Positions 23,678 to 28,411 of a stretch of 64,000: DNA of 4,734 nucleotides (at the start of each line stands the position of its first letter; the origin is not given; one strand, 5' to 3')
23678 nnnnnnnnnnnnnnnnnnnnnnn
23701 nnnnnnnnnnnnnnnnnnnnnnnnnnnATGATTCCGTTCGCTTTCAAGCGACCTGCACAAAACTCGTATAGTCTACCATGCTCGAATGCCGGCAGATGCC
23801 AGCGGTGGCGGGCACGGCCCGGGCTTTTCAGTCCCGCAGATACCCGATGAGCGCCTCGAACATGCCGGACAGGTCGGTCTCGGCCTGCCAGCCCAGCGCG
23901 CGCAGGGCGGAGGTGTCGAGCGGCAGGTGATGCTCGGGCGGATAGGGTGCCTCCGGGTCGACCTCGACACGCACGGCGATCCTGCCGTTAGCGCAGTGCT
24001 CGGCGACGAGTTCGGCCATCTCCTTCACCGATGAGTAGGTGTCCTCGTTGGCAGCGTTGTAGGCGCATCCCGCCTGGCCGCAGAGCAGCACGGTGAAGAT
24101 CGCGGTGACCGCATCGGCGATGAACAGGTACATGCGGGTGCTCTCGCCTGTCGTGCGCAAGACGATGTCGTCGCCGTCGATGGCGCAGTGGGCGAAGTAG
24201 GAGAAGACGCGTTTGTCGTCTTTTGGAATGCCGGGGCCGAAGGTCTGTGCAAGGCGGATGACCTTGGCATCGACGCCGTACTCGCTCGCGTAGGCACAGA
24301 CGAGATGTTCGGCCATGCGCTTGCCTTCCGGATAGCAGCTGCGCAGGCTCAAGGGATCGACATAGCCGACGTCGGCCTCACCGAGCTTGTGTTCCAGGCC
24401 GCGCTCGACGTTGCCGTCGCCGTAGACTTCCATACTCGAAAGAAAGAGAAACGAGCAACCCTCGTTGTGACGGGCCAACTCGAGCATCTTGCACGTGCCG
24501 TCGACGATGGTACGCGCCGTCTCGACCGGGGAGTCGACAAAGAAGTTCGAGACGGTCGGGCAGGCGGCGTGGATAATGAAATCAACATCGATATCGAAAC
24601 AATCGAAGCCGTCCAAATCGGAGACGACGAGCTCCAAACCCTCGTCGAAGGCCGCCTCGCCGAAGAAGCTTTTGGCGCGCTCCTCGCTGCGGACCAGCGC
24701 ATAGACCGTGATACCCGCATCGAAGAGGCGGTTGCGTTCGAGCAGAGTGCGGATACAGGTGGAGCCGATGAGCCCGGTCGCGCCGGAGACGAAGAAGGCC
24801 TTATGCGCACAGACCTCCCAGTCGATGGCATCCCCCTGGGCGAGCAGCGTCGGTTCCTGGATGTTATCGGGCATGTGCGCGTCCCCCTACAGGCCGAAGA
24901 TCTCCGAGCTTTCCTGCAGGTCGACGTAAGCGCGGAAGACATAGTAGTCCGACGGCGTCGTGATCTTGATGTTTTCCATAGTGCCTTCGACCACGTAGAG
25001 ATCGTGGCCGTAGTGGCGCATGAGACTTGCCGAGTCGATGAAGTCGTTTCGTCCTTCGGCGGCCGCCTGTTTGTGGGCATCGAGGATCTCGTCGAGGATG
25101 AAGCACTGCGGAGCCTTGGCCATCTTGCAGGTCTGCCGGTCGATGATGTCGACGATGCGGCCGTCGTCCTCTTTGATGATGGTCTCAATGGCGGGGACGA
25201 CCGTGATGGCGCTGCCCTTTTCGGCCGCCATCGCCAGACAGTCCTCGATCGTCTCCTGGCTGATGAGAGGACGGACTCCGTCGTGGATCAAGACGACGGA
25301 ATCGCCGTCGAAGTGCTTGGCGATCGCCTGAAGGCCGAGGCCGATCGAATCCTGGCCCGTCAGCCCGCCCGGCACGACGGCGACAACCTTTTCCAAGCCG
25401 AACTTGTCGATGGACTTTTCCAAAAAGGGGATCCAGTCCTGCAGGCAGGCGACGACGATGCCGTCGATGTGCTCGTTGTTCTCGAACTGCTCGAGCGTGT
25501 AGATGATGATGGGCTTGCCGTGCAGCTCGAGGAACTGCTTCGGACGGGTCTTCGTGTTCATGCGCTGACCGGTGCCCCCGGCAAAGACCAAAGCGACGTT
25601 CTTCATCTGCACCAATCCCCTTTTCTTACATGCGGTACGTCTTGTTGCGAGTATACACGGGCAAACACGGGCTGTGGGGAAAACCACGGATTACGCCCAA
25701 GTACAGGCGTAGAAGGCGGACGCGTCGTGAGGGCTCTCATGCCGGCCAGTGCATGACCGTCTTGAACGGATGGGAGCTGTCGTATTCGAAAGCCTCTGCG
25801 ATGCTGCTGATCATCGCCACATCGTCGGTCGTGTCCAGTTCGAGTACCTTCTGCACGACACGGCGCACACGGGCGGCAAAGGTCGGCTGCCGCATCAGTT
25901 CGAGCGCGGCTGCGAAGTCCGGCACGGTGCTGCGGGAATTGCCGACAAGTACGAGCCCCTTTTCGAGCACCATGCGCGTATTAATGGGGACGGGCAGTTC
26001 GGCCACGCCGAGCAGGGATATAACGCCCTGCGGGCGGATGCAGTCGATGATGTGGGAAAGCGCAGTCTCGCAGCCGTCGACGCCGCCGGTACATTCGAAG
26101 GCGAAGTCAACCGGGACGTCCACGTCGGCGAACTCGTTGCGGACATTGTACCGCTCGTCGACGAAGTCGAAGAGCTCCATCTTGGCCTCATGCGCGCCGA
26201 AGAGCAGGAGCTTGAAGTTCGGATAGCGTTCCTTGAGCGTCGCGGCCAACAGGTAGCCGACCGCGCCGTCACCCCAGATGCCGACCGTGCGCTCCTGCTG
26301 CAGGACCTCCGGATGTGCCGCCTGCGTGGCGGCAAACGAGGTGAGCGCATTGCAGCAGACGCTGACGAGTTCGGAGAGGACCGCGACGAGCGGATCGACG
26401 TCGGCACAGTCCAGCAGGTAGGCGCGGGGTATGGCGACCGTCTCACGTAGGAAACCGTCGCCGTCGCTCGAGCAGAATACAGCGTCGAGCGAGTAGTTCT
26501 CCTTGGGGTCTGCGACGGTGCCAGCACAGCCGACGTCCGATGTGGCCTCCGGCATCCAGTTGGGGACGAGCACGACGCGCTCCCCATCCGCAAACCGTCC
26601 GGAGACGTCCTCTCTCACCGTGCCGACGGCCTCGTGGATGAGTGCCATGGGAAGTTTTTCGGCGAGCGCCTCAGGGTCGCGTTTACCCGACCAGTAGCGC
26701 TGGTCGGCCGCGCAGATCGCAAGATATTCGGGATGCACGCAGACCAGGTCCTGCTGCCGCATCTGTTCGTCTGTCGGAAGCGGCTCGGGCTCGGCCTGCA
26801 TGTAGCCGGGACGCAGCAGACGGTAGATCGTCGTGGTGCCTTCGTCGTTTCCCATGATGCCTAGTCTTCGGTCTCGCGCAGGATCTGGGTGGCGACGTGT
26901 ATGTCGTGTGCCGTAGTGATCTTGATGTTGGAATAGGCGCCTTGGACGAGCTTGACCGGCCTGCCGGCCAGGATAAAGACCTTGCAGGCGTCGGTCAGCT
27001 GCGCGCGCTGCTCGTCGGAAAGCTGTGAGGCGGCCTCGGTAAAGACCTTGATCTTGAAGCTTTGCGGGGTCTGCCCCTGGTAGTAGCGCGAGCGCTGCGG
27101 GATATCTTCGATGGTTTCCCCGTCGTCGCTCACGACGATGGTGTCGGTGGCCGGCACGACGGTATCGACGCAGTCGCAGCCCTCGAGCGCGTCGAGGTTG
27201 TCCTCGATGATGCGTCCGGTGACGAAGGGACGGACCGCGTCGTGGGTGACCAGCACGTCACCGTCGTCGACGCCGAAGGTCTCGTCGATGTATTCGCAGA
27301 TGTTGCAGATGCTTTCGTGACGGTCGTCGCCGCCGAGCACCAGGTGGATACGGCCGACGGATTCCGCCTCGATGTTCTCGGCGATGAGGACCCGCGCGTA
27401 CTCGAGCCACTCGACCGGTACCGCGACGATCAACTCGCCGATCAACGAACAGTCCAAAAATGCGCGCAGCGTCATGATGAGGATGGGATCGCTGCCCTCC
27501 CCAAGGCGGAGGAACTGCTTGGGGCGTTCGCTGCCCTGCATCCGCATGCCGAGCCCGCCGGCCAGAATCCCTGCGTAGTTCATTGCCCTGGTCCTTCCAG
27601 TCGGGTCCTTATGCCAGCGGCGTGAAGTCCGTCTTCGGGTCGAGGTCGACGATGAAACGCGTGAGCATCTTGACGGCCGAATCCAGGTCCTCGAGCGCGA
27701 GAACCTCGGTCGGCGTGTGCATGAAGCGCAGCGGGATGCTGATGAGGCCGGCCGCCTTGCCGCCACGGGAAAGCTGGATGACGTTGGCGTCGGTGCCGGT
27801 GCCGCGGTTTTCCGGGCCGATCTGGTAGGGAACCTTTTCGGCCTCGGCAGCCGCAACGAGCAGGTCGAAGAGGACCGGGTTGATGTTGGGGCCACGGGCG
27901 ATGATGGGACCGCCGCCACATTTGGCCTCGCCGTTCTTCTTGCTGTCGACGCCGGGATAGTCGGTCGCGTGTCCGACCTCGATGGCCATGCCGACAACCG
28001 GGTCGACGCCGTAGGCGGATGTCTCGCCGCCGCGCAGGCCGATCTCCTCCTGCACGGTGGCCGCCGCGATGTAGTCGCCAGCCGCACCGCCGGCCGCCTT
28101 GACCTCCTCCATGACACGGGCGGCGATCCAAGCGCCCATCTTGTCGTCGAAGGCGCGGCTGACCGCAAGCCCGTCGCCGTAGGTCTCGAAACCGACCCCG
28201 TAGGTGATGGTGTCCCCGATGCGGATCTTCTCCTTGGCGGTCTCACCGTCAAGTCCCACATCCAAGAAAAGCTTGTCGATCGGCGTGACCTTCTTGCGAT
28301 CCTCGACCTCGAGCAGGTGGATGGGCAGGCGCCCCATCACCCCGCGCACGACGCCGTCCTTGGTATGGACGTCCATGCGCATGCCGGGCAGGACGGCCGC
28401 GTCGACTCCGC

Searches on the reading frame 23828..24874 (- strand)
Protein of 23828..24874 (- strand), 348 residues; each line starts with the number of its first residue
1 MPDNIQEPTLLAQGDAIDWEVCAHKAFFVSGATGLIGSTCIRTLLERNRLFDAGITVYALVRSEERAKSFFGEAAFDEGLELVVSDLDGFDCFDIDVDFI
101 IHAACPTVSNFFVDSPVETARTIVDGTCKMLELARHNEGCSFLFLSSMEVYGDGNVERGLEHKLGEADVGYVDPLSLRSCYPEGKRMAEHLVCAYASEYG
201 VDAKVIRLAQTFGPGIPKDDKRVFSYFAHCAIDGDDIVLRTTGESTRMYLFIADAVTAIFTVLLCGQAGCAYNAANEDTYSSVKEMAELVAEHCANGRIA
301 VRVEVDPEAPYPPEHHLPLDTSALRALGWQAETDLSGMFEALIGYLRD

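Call 31: search_protein_families(library=pfam, proteins=[window:23828-24874:-], max_evalue=0.0001)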
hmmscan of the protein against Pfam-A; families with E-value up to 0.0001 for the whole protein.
window:23828-24874:- (348 aa): 4 families
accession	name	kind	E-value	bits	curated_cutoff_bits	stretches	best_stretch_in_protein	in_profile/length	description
PF01370.27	Epimerase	-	5.2e-32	111.6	20.9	1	28-274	2-239/240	NAD dependent epimerase/dehydratase family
PF16363.11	GDP_Man_Dehyd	-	3.3e-23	83.1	27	1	28-339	1-329/332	GDP-mannose 4,6 dehydratase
PF01073.25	3Beta_HSD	-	1.2e-11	44.7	22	1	29-194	2-159/280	3-beta hydroxysteroid dehydrogenase/isomerase family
PF07993.18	NAD_binding_4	-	4.1e-11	43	20.1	1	96-213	88-209/258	Male sterility protein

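Call 59: search_solved_structures(query=window:23828-24874:-, max_evalue=1e-10)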
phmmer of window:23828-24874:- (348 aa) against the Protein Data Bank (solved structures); distinct sequences matched with E-value up to 1e-10: 10.
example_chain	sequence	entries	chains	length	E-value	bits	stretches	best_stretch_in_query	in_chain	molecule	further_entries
8v4g_A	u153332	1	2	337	8.9e-39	137.1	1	22-347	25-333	Putative nucleotide sugar dehydratase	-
8v4h_A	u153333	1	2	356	1.1e-38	136.8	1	22-347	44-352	Putative nucleotide sugar dehydratase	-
4gll_A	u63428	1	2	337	7.9e-31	111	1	78-346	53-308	UDP-glucuronic acid decarboxylase 1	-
2b69_A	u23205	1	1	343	7.9e-31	110.9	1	78-346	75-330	UDP-glucuronate decarboxylase 1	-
4m55_A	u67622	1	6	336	4e-30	108.6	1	78-346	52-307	UDP-glucuronic acid decarboxylase 1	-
4lk3_A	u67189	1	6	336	5.5e-30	108.2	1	78-346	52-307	UDP-glucuronic acid decarboxylase 1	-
8vr2_A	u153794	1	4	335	9.2e-15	58.1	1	25-335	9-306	NAD-dependent epimerase/dehydratase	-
8rdg_A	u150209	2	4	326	1.5e-11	47.6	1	28-302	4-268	SDR family NAD(P)-dependent oxidoreductase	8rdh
1kep_A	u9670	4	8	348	4e-11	46.2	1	25-343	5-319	dTDP-D-glucose 4,6-dehydratase | DTDP-GLUCOSE 4,6-DEHYDRATASE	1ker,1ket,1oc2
8rdi_A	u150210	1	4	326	4.6e-11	46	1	28-302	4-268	SDR family NAD(P)-dependent oxidoreductase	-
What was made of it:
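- Closest known: CDP-6-D-glucitol. Different: The window carries a separate IspD+SDR pair of the C. jejuni type (23828-25687, call 59).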

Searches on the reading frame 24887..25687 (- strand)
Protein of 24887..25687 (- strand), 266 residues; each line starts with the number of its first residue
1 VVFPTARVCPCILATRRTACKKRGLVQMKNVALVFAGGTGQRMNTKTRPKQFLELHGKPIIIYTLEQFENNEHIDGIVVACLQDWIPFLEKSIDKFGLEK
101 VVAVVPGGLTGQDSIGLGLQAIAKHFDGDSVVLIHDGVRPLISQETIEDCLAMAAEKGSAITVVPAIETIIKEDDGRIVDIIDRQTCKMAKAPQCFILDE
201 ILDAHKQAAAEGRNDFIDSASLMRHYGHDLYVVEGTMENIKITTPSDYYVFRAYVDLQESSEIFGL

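Call 31: search_protein_families(library=pfam, proteins=[window:24887-25687:-], max_evalue=0.0001)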
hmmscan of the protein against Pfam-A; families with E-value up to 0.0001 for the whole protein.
window:24887-25687:- (266 aa): 3 families
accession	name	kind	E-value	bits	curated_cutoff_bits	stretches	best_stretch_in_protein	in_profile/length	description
PF01128.25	IspD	-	7.1e-47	160.4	27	1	31-255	2-219/221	2-C-methyl-D-erythritol 4-phosphate cytidylyltransferase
PF12804.13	NTP_transf_3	-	7.5e-10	39.7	27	1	32-164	1-121/160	MobA-like NTP transferase domain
PF00483.29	NTP_transferase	-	1.3e-05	25.3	21.2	1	32-164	2-134/245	Nucleotidyl transferase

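Call 60: search_solved_structures(query=window:24887-25687:-, max_evalue=1e-15)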
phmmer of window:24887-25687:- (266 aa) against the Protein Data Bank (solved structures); distinct sequences matched with E-value up to 1e-15: 21.
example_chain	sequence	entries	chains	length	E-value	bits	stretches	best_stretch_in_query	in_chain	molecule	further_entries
3f1c_A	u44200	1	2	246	5.3e-36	127.6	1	32-256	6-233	Putative 2-C-methyl-D-erythritol 4-phosphate cytidylyltransferase 2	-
4jis_A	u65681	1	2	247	8.5e-34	120.4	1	32-255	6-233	ribitol-5-phosphate cytidylyltransferase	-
5ddt_A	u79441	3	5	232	1.7e-32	116.2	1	33-256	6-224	2-C-methyl-D-erythritol 4-phosphate cytidylyltransferase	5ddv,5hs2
2vsh_A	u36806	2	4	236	8.8e-32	113.8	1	33-255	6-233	2-C-METHYL-D-ERYTHRITOL 4-PHOSPHATE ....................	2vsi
6xhp_A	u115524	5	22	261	9.2e-32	113.7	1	32-254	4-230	Ribitol-5-phosphate cytidylyltransferase 1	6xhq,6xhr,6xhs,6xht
5mrq_A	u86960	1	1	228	6.1e-27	97.9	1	32-250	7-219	2-C-methyl-D-erythritol 4-phosphate cytidylyltransferase, chloroplastic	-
2yc3_A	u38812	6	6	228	8.2e-27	97.5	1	32-250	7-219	2-C-METHYL-D-ERYTHRITOL 4-PHOSPHATE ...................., CHLOROPLASTIC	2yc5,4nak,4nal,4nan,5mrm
2ycm_A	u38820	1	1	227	9.7e-27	97.3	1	32-250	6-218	2-C-METHYL-D-ERYTHRITOL 4-PHOSPHATE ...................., CHLOROPLASTIC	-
1w77_A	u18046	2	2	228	1.1e-26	97.1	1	32-250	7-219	2C-METHYL-D-ERYTHRITOL 4-PHOSPHATE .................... | 2-C-methyl-D-erythritol 4-phosphate cytidylyltransferase, chloroplastic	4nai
5mrn_A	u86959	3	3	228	2.3e-26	96.1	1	32-250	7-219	2-C-methyl-D-erythritol 4-phosphate cytidylyltransferase, chloroplastic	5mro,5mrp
1vpa_A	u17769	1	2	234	4e-25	92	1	29-252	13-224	2-C-methyl-D-erythritol 4-phosphate cytidylyltransferase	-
9gby_A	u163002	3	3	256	2.1e-22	83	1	34-249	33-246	2-C-methyl-D-erythritol 4-phosphate cytidylyltransferase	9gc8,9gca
4cvh_A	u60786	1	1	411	1e-21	80.8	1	32-263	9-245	ISOPRENOID SYNTHASE DOMAIN-CONTAINING PROTEIN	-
1vgz_A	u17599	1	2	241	1.3e-20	77.2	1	27-259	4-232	4-diphosphocytidyl-2C-methyl-D-erythritol synthase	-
1vgw_A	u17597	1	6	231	4e-20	75.6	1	27-256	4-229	4-diphosphocytidyl-2C-methyl-D-erythritol synthase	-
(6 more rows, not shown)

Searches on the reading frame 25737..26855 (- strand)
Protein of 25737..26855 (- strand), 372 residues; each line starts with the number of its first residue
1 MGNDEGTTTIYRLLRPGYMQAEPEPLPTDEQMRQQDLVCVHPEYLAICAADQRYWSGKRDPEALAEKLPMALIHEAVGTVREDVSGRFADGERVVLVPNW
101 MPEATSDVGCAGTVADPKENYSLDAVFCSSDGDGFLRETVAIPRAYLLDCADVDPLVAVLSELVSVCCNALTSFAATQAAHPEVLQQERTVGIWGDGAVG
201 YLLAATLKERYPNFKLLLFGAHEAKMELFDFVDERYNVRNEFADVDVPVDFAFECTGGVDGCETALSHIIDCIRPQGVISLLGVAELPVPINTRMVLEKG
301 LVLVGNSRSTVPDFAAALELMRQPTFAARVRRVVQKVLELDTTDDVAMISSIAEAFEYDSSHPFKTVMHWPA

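Call 31: search_protein_families(library=pfam, proteins=[window:25737-26855:-], max_evalue=0.0001)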
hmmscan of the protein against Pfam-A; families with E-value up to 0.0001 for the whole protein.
window:25737-26855:- (372 aa): 3 families
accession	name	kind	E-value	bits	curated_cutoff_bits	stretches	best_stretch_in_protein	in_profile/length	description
PF16912.11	Glu_dehyd_C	-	2e-09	37.7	34.9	1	157-343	3-194/211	Glucose dehydrogenase C-terminus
PF08240.17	ADH_N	-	1.7e-07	31.9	23.5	1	36-148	3-100/104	Alcohol dehydrogenase GroES-like domain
PF00107.32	ADH_zinc_N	-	2.4e-05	24.7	31.8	1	248-321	58-127/129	Zinc-binding dehydrogenase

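Call 50: search_solved_structures(query=window:25737-26855:-, max_evalue=0.00001)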
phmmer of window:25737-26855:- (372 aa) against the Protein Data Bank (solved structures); distinct sequences matched with E-value up to 0.00001: 1.
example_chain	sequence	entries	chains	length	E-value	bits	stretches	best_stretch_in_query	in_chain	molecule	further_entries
6xh9_A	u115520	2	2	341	2.4e-62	214.5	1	35-370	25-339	Ribulose-5-phosphate reductase 1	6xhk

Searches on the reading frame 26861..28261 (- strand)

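Call 31: search_protein_families(library=pfam, proteins=[window:26861-28261:-], max_evalue=0.0001)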
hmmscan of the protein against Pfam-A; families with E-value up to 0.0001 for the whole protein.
window:26861-28261:- (466 aa): 1 family
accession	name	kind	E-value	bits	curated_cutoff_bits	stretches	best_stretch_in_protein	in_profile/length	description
PF01128.25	IspD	-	6.2e-38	131.2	27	1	232-462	5-220/221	2-C-methyl-D-erythritol 4-phosphate cytidylyltransferase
